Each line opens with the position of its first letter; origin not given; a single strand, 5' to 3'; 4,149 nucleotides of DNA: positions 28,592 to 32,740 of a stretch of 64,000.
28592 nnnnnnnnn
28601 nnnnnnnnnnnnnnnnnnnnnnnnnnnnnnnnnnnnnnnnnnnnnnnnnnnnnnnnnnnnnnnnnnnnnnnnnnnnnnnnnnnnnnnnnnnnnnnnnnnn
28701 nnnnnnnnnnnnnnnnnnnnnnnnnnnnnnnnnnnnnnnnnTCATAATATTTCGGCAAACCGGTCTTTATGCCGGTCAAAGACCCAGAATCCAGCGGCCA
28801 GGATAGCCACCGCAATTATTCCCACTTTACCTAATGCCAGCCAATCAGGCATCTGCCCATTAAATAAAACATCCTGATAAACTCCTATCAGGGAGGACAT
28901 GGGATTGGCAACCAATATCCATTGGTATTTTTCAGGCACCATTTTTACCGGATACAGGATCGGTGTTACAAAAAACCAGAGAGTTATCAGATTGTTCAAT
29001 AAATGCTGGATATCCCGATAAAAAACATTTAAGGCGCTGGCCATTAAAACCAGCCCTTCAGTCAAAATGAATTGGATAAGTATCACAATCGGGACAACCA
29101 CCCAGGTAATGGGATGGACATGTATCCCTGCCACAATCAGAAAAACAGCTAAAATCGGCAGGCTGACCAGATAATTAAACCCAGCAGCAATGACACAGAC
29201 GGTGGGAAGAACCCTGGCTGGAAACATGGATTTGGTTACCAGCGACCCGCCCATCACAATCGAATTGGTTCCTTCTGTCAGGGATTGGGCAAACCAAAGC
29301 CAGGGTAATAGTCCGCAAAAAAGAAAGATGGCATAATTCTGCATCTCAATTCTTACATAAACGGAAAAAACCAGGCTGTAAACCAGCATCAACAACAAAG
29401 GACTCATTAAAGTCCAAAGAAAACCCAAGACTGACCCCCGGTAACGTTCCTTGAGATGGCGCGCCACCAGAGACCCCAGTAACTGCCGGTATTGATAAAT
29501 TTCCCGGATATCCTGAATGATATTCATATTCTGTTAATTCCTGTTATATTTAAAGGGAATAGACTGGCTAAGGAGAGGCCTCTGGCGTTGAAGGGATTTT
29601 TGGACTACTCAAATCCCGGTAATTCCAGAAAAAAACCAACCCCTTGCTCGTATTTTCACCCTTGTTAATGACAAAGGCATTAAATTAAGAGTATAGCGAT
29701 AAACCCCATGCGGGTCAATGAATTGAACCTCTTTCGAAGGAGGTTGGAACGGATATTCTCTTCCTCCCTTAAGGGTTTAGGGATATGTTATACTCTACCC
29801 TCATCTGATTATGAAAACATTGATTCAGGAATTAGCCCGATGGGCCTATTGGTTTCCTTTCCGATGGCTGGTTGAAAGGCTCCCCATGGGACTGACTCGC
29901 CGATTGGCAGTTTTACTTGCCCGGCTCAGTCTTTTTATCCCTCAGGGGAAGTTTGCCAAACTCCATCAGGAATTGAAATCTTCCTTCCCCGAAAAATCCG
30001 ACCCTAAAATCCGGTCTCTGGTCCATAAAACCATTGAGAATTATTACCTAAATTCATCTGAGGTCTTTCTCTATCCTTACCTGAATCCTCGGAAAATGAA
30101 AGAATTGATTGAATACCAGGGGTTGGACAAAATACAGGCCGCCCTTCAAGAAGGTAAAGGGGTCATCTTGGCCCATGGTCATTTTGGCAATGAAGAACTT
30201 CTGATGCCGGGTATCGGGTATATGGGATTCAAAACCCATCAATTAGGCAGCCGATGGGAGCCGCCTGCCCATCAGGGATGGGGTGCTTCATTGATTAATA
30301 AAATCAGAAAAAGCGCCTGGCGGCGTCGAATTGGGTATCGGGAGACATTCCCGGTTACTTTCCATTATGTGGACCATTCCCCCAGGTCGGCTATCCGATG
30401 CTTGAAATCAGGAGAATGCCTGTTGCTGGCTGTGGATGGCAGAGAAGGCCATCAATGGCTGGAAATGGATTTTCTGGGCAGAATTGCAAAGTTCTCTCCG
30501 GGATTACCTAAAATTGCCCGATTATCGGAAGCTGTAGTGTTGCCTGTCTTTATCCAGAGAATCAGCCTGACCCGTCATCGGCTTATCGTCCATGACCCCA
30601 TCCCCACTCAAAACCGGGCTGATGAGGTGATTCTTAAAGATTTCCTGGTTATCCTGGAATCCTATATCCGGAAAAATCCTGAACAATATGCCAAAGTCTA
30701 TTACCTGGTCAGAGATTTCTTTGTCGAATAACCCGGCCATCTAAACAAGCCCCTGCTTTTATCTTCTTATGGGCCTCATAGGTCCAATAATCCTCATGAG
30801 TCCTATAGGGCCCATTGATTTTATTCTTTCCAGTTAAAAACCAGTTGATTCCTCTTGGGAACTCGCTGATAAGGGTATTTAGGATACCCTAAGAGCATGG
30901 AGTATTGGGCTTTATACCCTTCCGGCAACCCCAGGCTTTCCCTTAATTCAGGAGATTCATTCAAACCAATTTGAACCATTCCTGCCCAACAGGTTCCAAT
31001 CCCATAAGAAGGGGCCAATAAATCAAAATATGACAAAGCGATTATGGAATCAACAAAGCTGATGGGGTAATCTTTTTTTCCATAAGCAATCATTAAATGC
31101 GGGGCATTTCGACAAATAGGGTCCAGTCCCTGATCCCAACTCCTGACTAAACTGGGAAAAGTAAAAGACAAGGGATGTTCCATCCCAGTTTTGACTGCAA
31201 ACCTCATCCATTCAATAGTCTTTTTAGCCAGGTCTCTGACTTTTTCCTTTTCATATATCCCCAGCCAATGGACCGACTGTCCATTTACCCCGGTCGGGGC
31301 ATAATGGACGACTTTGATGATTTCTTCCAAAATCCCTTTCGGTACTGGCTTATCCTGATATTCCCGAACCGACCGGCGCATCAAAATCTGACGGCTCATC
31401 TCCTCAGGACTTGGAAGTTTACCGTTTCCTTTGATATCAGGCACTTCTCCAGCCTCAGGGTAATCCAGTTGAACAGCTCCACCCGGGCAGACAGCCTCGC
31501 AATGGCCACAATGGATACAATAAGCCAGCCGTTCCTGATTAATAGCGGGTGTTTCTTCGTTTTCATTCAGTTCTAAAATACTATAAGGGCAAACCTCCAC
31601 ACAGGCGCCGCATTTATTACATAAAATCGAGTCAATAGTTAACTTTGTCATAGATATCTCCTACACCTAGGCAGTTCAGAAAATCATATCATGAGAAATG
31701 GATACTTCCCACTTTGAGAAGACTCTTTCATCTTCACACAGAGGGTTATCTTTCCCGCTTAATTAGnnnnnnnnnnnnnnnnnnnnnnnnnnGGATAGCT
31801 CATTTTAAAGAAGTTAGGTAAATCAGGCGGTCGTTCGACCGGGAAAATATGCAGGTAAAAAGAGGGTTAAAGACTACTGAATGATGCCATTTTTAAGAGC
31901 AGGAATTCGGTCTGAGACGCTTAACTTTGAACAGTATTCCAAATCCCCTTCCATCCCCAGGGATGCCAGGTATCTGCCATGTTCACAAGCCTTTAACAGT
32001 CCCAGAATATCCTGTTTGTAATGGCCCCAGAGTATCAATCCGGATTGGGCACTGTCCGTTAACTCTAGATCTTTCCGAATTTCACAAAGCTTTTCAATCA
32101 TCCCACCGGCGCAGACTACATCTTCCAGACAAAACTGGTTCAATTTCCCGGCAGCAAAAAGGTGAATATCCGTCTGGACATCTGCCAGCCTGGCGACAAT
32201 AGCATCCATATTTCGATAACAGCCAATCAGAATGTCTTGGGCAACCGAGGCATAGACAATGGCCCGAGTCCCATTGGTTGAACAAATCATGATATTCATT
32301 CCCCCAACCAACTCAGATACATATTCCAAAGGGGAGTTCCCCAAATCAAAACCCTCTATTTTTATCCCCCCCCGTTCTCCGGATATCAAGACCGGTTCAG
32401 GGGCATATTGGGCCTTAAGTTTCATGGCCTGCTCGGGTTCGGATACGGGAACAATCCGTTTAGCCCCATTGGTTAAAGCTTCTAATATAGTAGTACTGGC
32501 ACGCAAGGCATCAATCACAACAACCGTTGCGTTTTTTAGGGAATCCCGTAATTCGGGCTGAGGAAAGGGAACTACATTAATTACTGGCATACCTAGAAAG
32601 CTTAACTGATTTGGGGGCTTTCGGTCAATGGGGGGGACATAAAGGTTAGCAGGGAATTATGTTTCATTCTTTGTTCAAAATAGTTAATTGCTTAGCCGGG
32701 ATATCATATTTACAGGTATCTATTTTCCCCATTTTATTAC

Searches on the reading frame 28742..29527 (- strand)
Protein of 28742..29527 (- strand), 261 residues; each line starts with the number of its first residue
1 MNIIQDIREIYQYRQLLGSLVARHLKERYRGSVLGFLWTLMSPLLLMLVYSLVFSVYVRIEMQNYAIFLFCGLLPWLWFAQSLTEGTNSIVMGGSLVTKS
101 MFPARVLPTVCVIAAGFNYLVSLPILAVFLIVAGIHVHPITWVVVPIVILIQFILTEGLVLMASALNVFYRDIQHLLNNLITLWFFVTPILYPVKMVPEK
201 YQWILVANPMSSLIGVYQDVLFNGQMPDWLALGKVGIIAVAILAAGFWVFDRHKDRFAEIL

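Call 12: search_protein_families(library=pfam, proteins=[window:28742-29527:-], max_evalue=0.0001)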
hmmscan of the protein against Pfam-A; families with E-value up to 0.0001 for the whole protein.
window:28742-29527:- (261 aa): 1 family
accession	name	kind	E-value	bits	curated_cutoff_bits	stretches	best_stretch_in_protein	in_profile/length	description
PF01061.29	ABC2_membrane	-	9.4e-15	55.1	26.9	1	17-221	3-210/211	ABC-2 type transporter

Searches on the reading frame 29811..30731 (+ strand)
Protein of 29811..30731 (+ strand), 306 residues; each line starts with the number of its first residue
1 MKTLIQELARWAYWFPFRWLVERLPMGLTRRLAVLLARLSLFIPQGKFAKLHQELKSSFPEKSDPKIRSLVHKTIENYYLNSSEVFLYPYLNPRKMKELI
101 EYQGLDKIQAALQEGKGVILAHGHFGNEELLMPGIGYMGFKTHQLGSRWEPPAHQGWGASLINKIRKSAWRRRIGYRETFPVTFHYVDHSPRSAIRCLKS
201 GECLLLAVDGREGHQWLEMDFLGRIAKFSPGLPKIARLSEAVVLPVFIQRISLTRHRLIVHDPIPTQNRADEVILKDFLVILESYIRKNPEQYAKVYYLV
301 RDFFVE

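Call 12: search_protein_families(library=pfam, proteins=[window:29811-30731:+], max_evalue=0.0001)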
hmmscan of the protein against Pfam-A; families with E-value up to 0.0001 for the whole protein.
window:29811-30731:+ (306 aa): 1 family
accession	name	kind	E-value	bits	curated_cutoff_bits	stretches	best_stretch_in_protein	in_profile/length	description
PF03279.18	Lip_A_acyltrans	-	8.1e-27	94.6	22.3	1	9-294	12-287/295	Bacterial lipid A biosynthesis acyltransferase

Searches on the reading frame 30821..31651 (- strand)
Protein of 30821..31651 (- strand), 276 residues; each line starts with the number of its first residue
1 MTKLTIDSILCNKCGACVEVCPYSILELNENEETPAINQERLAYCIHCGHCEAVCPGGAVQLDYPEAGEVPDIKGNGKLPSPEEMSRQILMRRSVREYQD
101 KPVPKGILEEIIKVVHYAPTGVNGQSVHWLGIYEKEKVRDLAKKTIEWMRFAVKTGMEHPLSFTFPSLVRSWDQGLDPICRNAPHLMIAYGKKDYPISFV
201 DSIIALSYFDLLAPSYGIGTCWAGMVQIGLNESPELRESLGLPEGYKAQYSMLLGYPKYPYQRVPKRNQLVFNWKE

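Call 12: search_protein_families(library=pfam, proteins=[window:30821-31651:-], max_evalue=0.0001)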
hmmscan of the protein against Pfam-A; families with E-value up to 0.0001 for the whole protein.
window:30821-31651:- (276 aa): 13 families
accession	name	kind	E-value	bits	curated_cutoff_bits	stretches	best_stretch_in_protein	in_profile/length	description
PF00881.29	Nitroreductase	-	3.4e-26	92.8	23.5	1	89-256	1-167/167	Nitroreductase family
PF12838.12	Fer4_7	-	4.2e-11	43.6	27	1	11-59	2-52/52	4Fe-4S dicluster domain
PF00037.32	Fer4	-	3.5e-10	39.7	21.1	1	5-25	2-22/24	4Fe-4S binding domain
PF13187.11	Fer4_9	-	7.7e-10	39.1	27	1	11-59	2-51/52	4Fe-4S dicluster domain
PF12837.12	Fer4_6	-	2.5e-09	37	25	1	6-25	4-23/24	4Fe-4S binding domain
PF13237.11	Fer4_10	-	1.6e-08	34.8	25.5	1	4-56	2-53/53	4Fe-4S dicluster domain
PF13484.11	Fer4_16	-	3.8e-08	34.4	30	0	11-32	2-24/66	4Fe-4S double cluster binding domain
PF12797.12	Fer4_2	-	2.3e-07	30.8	24.5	0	5-23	4-22/22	4Fe-4S binding domain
PF14512.11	TM1586_NiRdase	-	2.6e-06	27.7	27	0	87-118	4-35/215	Putative TM nitroreductase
PF12798.12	Fer4_3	-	3e-06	28.1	27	0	11-24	1-14/15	4Fe-4S binding domain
PF13183.11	Fer4_8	-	1.1e-05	26.3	27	0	11-58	5-67/68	4Fe-4S dicluster domain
PF13534.11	Fer4_17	-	1.4e-05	26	22.2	0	11-58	2-59/61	4Fe-4S dicluster domain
PF12800.12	Fer4_4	-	1.9e-05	25.1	24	0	11-23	4-16/17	4Fe-4S binding domain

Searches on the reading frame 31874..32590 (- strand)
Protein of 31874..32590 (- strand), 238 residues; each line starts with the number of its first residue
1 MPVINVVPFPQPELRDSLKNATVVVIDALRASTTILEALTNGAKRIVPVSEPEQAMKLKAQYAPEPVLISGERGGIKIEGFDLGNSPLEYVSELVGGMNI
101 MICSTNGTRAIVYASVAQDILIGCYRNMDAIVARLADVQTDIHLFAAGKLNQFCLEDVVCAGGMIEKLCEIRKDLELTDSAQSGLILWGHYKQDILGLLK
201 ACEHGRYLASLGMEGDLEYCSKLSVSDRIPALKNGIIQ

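Call 12: search_protein_families(library=pfam, proteins=[window:31874-32590:-], max_evalue=0.0001)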
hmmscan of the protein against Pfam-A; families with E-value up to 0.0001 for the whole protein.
window:31874-32590:- (238 aa): 1 family
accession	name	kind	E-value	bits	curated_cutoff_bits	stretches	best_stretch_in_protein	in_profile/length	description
PF04029.19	2-ph_phosp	-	6.5e-69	232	26.4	1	16-234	10-225/226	2-phosphosulpholactate phosphatase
